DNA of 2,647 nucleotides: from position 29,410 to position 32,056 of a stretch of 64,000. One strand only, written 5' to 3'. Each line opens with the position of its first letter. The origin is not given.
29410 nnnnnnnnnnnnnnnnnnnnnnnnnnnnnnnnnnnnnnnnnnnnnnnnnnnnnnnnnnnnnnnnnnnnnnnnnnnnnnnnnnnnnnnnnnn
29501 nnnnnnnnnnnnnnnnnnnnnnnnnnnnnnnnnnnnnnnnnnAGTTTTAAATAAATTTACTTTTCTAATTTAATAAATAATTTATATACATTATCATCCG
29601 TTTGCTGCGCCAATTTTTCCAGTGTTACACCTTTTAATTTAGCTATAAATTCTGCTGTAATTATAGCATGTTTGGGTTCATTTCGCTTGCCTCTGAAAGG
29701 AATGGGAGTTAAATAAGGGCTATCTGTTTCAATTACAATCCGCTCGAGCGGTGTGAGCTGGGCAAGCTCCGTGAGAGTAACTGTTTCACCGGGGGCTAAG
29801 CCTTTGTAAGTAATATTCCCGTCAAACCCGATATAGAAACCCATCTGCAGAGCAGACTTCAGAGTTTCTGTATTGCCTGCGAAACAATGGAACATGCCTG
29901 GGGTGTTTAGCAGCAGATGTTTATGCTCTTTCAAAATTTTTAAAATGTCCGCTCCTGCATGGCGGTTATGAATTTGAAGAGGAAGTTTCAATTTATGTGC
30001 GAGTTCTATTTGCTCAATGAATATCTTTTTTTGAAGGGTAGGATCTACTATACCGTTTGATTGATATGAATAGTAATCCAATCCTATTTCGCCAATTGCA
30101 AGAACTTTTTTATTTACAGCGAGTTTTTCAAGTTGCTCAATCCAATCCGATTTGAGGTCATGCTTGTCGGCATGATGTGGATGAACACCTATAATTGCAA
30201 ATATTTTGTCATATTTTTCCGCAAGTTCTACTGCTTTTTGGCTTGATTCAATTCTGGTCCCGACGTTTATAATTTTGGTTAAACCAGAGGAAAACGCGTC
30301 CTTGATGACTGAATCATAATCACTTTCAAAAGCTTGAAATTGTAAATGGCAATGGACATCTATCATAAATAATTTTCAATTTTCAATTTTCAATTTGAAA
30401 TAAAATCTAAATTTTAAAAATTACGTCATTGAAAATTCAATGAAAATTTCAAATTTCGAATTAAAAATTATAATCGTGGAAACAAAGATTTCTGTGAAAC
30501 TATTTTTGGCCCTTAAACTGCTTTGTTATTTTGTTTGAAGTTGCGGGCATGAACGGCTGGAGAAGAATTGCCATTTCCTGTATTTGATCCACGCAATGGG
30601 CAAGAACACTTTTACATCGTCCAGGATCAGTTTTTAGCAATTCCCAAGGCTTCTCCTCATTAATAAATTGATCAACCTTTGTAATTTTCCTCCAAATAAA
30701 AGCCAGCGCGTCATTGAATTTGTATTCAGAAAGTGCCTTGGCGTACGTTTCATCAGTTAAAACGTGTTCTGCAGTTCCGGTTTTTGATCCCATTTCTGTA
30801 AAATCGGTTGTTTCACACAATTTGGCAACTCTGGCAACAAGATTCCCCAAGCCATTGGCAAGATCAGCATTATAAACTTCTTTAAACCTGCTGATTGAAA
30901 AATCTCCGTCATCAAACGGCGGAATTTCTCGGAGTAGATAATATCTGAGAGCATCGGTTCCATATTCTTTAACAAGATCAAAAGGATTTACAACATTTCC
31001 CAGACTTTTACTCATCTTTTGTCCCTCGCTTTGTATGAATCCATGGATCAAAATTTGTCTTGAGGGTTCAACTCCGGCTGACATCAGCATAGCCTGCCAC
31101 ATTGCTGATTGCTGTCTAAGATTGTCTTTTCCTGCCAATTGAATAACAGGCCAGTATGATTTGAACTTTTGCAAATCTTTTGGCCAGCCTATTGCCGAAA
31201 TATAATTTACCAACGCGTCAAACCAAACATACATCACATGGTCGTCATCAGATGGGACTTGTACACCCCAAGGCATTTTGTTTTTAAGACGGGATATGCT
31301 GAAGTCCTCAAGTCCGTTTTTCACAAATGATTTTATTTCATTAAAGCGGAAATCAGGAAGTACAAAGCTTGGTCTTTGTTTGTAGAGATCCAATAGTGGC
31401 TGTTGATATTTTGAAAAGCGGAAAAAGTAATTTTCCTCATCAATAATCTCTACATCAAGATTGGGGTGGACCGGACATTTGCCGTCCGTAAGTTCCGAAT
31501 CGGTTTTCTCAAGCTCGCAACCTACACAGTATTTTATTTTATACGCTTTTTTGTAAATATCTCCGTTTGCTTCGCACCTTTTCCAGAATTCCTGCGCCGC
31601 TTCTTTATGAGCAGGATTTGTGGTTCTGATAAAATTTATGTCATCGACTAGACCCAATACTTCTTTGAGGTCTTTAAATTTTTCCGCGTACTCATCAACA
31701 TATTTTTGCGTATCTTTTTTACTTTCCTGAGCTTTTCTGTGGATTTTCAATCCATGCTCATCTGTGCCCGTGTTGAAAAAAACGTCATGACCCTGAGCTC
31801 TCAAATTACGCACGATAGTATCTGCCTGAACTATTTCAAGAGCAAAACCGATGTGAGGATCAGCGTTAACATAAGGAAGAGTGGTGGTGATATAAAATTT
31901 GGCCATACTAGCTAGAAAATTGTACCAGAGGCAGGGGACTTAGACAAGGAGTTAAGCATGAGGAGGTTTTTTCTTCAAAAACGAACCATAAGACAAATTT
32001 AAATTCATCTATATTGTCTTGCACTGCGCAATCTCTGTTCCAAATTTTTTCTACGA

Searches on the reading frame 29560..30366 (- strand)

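Call 22: search_protein_families(library=pfam, proteins=[window:29560-30366:-], max_evalue=0.00001)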
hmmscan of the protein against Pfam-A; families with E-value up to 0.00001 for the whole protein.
window:29560-30366:- (269 aa): 1 family
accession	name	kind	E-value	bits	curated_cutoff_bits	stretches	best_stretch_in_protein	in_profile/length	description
PF01026.27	TatD_DNase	-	2.6e-79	266.6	27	1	2-264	1-252/253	TatD related DNase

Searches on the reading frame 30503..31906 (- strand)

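Call 22: search_protein_families(library=pfam, proteins=[window:30503-31906:-], max_evalue=0.00001)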
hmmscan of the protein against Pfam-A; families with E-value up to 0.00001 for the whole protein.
window:30503-31906:- (468 aa): 5 families
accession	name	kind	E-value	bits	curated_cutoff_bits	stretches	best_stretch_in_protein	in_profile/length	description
PF09334.17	tRNA-synt_1g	-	1.6e-95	320.6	20.1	2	138-360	163-390/391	tRNA synthetases class I (M)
PF00133.28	tRNA-synt_1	-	4.9e-39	134.7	22.7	2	221-325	295-403/414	tRNA synthetases class I (I, L, M and V)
PF01406.26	tRNA-synt_1e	-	1e-14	55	27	1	278-326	234-282/301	tRNA synthetases class I (C) catalytic domain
PF19303.5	Anticodon_3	-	1.2e-06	28.9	23.5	1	399-465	39-102/152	Anticodon binding domain of methionyl tRNA ligase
PF01921.24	tRNA-synt_1f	-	2.1e-06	27.4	27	0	259-329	241-314/360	tRNA synthetases class I (K)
